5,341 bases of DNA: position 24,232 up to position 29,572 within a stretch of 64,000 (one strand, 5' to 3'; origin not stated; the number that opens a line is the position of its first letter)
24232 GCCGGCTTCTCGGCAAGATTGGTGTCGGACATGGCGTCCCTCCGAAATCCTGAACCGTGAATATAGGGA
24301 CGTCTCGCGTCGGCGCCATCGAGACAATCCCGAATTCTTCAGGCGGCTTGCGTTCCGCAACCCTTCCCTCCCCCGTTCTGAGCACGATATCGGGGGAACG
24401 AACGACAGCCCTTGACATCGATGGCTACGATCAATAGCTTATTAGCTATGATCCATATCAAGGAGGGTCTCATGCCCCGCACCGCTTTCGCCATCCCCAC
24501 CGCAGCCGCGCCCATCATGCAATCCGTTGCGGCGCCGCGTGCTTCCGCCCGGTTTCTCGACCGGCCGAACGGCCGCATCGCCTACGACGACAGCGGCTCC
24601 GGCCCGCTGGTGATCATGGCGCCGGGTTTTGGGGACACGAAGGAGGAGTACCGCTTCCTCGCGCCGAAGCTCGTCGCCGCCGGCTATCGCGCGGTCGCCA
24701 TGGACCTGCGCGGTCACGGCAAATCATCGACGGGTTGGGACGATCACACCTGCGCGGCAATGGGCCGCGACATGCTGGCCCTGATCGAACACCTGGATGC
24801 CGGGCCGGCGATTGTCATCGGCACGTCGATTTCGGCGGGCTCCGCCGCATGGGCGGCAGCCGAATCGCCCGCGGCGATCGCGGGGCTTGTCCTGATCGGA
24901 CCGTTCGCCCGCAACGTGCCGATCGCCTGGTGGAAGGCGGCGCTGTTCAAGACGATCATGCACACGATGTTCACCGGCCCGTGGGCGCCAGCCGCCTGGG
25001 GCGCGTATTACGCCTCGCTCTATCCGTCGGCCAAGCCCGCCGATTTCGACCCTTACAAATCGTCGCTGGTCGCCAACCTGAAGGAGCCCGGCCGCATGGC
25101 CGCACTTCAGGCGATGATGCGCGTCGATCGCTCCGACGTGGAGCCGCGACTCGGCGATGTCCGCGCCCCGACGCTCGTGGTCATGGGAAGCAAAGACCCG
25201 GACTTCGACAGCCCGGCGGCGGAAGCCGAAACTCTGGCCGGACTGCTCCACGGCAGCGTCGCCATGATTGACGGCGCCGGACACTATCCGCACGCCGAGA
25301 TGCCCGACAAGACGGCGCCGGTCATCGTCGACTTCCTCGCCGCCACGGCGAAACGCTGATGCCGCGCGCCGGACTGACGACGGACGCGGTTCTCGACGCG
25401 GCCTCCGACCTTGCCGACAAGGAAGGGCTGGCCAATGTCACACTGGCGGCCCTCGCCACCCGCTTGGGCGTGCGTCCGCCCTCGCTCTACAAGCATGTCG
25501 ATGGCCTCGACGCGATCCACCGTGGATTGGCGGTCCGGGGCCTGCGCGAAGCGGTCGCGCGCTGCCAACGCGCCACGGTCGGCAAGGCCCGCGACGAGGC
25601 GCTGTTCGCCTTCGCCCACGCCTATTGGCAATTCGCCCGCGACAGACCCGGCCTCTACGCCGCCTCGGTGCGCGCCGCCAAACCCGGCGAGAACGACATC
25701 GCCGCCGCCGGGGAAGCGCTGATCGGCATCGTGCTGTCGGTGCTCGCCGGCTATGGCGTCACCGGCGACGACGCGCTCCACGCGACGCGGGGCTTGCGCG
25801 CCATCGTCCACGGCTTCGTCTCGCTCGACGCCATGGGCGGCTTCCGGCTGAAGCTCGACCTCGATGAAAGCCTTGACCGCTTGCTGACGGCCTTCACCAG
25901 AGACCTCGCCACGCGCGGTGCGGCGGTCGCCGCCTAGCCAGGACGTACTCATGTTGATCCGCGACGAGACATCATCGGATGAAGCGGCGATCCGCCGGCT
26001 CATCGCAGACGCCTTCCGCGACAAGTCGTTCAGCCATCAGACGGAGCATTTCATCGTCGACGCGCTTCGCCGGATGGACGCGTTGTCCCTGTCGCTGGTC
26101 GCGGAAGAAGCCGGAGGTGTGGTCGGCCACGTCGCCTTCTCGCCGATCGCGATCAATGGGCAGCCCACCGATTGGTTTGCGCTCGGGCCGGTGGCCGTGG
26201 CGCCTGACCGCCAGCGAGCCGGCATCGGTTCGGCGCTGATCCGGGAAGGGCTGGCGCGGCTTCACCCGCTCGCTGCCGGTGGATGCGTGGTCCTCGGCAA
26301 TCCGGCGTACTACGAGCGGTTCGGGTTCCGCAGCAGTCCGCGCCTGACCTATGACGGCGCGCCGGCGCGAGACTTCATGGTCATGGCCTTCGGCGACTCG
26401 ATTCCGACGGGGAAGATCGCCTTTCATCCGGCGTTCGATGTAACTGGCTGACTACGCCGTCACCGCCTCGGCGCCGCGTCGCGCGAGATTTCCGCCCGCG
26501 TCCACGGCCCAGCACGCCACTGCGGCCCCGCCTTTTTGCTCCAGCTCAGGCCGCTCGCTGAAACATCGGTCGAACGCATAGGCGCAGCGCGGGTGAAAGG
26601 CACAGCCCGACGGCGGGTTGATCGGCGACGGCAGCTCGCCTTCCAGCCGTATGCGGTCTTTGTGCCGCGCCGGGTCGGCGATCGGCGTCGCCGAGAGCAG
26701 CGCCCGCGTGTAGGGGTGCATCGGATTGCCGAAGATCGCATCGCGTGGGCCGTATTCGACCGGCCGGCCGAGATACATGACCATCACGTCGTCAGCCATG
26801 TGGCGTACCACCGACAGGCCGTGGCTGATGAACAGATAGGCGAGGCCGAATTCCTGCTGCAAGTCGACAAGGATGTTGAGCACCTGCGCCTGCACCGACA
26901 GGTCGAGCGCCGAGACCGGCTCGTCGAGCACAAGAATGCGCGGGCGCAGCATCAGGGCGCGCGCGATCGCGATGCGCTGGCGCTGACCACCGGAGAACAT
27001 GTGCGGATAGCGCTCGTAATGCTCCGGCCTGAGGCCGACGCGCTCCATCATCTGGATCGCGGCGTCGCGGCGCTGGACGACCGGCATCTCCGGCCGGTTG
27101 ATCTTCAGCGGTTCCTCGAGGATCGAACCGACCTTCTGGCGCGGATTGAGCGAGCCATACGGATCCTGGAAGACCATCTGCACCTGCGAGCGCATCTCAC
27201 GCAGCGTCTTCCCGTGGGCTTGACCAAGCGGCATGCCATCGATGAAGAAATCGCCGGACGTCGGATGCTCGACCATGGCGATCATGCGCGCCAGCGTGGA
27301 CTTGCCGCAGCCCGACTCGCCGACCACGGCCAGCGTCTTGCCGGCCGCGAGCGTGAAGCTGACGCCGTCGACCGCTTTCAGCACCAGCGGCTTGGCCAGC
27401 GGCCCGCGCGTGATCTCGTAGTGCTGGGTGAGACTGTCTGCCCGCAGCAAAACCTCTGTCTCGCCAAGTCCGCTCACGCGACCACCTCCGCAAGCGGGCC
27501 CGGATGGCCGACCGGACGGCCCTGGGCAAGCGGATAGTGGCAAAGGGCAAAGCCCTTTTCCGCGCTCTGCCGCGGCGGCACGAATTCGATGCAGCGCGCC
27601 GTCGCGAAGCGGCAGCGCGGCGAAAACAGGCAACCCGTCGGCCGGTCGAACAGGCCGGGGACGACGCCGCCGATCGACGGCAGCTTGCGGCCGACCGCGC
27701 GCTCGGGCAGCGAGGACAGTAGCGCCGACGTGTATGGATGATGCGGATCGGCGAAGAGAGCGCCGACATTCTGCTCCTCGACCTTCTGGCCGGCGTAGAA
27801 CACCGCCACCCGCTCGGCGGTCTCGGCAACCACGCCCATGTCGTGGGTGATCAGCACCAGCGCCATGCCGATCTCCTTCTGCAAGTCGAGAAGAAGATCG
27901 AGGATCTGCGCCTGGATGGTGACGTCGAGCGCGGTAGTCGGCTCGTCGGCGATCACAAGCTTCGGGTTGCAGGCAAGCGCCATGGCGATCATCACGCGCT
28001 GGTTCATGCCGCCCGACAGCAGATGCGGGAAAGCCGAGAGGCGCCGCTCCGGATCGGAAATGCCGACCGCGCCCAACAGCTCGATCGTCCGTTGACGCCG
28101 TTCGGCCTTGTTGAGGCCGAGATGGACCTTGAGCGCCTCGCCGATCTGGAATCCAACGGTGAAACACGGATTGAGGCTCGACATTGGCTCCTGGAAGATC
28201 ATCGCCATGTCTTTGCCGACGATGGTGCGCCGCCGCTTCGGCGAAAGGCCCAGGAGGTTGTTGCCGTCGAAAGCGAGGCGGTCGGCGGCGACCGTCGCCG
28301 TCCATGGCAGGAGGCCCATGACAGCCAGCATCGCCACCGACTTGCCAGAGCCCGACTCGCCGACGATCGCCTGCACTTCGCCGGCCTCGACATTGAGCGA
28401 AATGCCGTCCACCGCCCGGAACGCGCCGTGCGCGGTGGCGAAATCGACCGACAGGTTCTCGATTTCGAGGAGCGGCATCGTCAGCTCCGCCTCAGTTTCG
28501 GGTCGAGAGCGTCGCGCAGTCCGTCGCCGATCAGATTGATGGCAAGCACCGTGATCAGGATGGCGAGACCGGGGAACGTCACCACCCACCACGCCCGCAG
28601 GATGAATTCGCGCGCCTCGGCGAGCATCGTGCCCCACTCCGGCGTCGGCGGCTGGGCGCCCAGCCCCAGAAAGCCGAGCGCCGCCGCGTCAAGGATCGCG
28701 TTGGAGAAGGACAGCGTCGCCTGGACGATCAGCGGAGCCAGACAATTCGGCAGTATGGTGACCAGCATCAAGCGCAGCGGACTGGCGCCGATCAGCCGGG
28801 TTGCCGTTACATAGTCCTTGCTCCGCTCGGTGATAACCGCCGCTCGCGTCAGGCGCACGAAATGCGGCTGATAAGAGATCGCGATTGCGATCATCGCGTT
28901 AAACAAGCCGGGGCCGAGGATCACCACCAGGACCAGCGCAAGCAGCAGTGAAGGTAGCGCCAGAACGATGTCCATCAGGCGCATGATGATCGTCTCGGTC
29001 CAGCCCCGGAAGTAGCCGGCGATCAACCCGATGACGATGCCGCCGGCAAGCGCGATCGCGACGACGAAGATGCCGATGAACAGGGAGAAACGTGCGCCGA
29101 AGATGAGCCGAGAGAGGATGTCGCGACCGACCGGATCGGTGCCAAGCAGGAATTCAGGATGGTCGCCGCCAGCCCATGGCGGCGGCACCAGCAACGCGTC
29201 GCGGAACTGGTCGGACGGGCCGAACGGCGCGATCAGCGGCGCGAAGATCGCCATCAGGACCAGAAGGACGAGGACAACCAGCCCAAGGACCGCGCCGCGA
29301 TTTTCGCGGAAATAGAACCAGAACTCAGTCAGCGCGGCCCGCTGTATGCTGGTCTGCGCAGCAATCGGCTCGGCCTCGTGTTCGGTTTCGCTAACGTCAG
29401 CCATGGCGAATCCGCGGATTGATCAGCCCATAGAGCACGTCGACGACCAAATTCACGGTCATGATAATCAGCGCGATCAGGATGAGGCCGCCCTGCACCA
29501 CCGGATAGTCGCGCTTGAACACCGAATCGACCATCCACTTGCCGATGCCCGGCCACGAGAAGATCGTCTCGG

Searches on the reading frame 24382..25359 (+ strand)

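Call 29: search_protein_families(library=pfam, proteins=[window:24382-25359:+])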
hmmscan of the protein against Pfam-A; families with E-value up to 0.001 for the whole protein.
window:24382-25359:+ (325 aa): 3 families
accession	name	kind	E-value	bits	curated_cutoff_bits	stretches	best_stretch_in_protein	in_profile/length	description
PF00561.26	Abhydrolase_1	-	7.1e-23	82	25.8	1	75-306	1-243/245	alpha/beta hydrolase fold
PF12697.13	Abhydrolase_6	-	5.1e-22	80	26.3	1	77-312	1-215/217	Alpha/beta hydrolase family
PF12146.15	Hydrolase_4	-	1.3e-18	67.6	27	1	76-306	6-237/239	Serine aminopeptidase, S33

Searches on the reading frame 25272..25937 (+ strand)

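Call 29: search_protein_families(library=pfam, proteins=[window:25272-25937:+])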
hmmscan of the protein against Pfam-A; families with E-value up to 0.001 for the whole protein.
window:25272-25937:+ (221 aa): 2 families
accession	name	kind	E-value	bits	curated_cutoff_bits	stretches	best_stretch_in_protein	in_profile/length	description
PF13305.11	TetR_C_33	-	3.3e-24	85.9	26.8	1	111-208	1-103/103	Tetracyclin repressor-like, C-terminal domain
PF00440.29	TetR_N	-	1.5e-06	28.3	24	1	41-75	2-36/47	Bacterial regulatory proteins, tetR family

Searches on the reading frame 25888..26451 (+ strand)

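Call 29: search_protein_families(library=pfam, proteins=[window:25888-26451:+])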
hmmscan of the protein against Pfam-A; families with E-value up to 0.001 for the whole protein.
window:25888-26451:+ (187 aa): 3 families
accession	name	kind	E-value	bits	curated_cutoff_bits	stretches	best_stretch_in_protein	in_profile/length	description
PF13508.13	Acetyltransf_7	-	2.5e-10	41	27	1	70-148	6-83/84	Acetyltransferase (GNAT) domain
PF13527.13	Acetyltransf_9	-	4.7e-09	36.8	25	1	24-148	2-125/127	Acetyltransferase (GNAT) domain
PF00583.31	Acetyltransf_1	-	8e-09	36.2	20.7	1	42-147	8-116/116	Acetyltransferase (GNAT) family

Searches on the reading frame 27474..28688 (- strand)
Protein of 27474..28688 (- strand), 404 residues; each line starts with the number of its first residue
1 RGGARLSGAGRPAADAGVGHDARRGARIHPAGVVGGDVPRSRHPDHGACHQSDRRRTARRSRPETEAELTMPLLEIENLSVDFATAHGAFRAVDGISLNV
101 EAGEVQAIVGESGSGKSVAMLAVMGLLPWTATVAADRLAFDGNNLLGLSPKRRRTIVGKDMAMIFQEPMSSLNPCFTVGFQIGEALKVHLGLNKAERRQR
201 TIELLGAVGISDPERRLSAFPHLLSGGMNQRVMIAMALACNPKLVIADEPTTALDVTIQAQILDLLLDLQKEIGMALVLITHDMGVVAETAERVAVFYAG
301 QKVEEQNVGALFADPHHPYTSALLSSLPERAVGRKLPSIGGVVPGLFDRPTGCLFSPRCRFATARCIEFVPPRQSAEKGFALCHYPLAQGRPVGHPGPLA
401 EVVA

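Call 29: search_protein_families(library=pfam, proteins=[window:27474-28688:-])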
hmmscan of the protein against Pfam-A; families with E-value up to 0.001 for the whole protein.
window:27474-28688:- (404 aa): 4 families
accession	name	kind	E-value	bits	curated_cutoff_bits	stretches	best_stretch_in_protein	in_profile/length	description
PF00005.33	ABC_tran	-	6e-26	92.1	25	1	94-252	2-137/137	ABC transporter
PF08352.17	oligo_HPY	-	1.2e-16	61.3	27.1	1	303-366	1-65/65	Oligopeptide/dipeptide transporter, C-terminal region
PF02463.25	SMC_N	-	9.7e-06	25.6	40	1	104-302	25-217/220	RecF/RecN/SMC N terminal domain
PF13304.12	AAA_21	-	0.00027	21.5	27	0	230-287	244-303/304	AAA domain, putative AbiEii toxin, Type IV TA system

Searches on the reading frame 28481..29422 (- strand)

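Call 29: search_protein_families(library=pfam, proteins=[window:28481-29422:-])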
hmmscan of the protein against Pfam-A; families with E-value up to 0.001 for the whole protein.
window:28481-29422:- (313 aa): 2 families
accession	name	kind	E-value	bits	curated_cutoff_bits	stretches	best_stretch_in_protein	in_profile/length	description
PF00528.27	BPD_transp_1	-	7.3e-35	120.8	26.4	1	128-312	1-184/184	Binding-protein-dependent transport system inner membrane component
PF12911.12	OppC_N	-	2.8e-16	59.6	23.9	1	33-81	5-53/53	N-terminal TM domain of oligopeptide transport permease C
